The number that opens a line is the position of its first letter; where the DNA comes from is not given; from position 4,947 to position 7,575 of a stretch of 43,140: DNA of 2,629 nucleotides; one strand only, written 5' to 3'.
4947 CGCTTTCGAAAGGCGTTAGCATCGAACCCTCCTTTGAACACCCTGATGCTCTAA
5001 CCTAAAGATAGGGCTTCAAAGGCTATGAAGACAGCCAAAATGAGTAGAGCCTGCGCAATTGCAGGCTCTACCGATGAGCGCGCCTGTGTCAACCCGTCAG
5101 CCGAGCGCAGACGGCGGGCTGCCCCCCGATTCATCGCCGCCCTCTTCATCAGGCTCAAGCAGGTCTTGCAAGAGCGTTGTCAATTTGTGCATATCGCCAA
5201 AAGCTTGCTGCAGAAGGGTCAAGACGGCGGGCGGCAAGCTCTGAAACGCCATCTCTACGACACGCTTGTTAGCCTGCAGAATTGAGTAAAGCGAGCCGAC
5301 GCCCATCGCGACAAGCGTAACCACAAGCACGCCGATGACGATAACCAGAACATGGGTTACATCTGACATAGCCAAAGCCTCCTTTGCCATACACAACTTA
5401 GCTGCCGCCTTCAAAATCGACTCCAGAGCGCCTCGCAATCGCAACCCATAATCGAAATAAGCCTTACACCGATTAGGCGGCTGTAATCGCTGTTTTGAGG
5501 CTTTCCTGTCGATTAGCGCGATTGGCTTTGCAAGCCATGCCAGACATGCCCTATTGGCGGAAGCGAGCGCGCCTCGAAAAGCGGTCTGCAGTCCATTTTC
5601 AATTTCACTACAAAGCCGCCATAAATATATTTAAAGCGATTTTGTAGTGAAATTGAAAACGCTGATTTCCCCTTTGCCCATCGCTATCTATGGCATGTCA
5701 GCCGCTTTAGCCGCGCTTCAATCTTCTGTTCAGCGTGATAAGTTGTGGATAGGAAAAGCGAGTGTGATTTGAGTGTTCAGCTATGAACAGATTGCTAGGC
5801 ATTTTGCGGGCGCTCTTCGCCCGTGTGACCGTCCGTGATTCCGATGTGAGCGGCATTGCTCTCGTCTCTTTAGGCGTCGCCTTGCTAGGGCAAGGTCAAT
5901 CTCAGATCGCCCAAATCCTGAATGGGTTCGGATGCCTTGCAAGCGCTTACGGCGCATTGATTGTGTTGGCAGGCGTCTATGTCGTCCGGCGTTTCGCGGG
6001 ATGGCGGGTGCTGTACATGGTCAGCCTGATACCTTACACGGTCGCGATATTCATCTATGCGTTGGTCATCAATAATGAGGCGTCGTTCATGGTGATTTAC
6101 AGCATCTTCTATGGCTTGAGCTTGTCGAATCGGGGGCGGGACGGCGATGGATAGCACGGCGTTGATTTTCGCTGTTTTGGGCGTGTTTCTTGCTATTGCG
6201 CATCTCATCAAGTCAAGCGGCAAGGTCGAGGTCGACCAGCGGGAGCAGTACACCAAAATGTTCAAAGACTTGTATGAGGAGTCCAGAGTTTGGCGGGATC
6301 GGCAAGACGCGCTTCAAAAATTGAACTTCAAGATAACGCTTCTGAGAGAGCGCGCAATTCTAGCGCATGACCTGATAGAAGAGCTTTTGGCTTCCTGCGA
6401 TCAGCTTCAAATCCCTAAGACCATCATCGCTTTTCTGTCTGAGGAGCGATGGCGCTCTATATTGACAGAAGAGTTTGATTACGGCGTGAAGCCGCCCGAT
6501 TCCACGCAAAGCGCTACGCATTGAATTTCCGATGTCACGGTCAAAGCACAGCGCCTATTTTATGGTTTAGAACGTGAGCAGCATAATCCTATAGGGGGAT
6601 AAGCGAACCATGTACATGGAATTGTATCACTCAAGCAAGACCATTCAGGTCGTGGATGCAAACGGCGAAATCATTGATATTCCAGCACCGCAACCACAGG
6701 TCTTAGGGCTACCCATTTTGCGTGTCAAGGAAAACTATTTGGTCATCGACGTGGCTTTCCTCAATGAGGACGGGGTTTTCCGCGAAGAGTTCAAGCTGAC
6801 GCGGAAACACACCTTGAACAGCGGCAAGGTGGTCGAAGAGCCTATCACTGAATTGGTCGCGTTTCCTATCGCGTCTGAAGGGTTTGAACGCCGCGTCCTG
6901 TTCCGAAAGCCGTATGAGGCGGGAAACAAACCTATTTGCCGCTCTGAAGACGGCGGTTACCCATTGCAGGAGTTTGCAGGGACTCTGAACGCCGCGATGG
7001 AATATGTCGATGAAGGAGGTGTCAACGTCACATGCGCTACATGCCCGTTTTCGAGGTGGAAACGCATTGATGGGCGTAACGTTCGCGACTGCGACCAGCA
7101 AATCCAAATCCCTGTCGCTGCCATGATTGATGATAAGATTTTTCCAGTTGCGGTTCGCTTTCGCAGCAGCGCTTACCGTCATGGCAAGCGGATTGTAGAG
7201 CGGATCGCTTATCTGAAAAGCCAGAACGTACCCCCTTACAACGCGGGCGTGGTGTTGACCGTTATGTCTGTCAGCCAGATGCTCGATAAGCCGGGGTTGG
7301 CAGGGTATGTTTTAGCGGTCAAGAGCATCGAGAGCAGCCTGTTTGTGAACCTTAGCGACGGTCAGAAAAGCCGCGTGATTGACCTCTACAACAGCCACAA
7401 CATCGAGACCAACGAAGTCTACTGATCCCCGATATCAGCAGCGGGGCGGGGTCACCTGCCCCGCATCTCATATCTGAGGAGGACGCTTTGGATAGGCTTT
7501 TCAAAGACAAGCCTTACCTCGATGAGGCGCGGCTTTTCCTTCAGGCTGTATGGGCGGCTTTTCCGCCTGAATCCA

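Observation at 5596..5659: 64-bp near-perfect palindrome in the main divergent control region, duplicated 16 kb away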

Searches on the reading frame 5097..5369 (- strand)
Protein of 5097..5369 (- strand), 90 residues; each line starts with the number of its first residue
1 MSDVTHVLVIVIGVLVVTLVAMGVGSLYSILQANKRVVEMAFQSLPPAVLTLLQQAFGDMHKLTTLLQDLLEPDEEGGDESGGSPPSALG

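Call 7: search_protein_families(library=pfam, proteins=[window:5097-5369:-], max_evalue=0.01)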
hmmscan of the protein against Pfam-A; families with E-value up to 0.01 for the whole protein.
window:5097-5369:- (90 aa): 1 family
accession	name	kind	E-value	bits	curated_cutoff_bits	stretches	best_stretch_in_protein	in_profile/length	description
PF12729.13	4HB_MCP_1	-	0.002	18.2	27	1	7-64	7-62/181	Four helix bundle sensory module for signal transduction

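Call 8: search_protein_families(library=phrogs, proteins=[window:5097-5369:-], max_evalue=0.001)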
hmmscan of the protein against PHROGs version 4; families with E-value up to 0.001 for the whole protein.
window:5097-5369:- (90 aa): 0 families

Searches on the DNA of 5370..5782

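Call 98: search_rna_families(source=window, start=5370, end=5782, threshold=evalue, max_evalue=1)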
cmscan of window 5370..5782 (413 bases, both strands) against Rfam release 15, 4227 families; matches with E-value up to 1: 7.
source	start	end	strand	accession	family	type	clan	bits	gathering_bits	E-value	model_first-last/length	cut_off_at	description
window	5596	5659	-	RF03556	mir-559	Gene; miRNA;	-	31.4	95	0.00028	1-91/91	no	mir-559 microRNA precursor family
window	5586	5671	-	RF04211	MIR5185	Gene; miRNA;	-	27.8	101.7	0.0021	1-111/111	no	MIR5185 microRNA precursor family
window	5597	5660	-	RF04087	MIR5565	Gene; miRNA;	-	27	80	0.00078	1-109/109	no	MIR5565 microRNA precursor family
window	5593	5663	-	RF00780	MIR477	Gene; miRNA;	-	26.1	65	0.0018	1-99/99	no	MIR477 microRNA precursor family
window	5587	5665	-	RF03344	mir-5365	Gene; miRNA;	-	21.1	70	0.074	1-78/78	no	mir-5365 microRNA precursor family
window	5598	5657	+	RF04134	MIR7504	Gene; miRNA;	-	21.1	83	0.32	1-124/124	no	MIR7504 microRNA precursor family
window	5504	5652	-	RF01639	ceN49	Gene; snRNA; snoRNA; HACA-box;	-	17.6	65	0.28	1-134/134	no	Caenorhabditis snoRNA ceN49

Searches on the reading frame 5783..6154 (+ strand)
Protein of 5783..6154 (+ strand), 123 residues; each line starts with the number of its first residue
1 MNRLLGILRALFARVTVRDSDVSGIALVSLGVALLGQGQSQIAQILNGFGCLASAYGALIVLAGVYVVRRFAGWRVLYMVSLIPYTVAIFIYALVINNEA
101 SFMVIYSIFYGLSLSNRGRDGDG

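Call 7: search_protein_families(library=pfam, proteins=[window:5783-6154:+], max_evalue=0.01)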
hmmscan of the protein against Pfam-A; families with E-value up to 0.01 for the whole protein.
window:5783-6154:+ (123 aa): 0 families

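Call 8: search_protein_families(library=phrogs, proteins=[window:5783-6154:+], max_evalue=0.001)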
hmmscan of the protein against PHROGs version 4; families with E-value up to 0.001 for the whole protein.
window:5783-6154:+ (123 aa): 0 families

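Call 22: find_related_loci(query=window:5783-6154:+, collection=viral_contigs, flank=3000)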
Query window:5783-6154:+ (123 aa) in viral_contigs; peptide patterns used: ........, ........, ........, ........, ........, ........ (x = any residue, [..] = any of these).
30 stretches matched a pattern; 1 encode a relative of the query (tblastn E <= 1e-3); 1 distinct loci.
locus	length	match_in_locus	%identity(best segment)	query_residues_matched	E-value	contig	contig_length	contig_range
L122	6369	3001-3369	85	1-123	6e-61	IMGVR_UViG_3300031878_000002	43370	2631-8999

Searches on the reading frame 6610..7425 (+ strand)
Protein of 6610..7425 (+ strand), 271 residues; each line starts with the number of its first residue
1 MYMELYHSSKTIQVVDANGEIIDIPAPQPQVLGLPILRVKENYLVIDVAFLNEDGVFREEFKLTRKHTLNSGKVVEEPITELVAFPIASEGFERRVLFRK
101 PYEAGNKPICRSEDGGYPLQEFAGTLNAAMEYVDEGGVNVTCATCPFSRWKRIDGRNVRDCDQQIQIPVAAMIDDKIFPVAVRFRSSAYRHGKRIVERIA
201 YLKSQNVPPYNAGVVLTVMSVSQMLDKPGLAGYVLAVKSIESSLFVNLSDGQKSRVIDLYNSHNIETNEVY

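Call 7: search_protein_families(library=pfam, proteins=[window:6610-7425:+], max_evalue=0.01)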
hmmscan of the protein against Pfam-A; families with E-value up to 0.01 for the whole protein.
window:6610-7425:+ (271 aa): 0 families

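Call 8: search_protein_families(library=phrogs, proteins=[window:6610-7425:+], max_evalue=0.001)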
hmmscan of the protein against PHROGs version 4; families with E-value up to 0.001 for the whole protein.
window:6610-7425:+ (271 aa): 1 family
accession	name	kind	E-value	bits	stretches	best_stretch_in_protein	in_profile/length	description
phrog_27714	-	unknown function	0.00042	20.9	1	63-172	67-167/292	-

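Call 46: search_protein_families(library=pfam, proteins=[window:6610-7425:+], max_evalue=5)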
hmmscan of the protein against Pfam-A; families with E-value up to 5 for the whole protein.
window:6610-7425:+ (271 aa): 1 family
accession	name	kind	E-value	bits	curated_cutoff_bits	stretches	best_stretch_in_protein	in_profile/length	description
PF24307.1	DUF7486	-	0.017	15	27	1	10-73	66-129/154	Family of unknown function (DUF7486)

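Call 69: search_protein_families(library=ncbifam, proteins=[window:6610-7425:+], max_evalue=0.1)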
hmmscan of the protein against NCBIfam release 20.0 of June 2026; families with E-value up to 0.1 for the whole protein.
window:6610-7425:+ (271 aa): 0 families
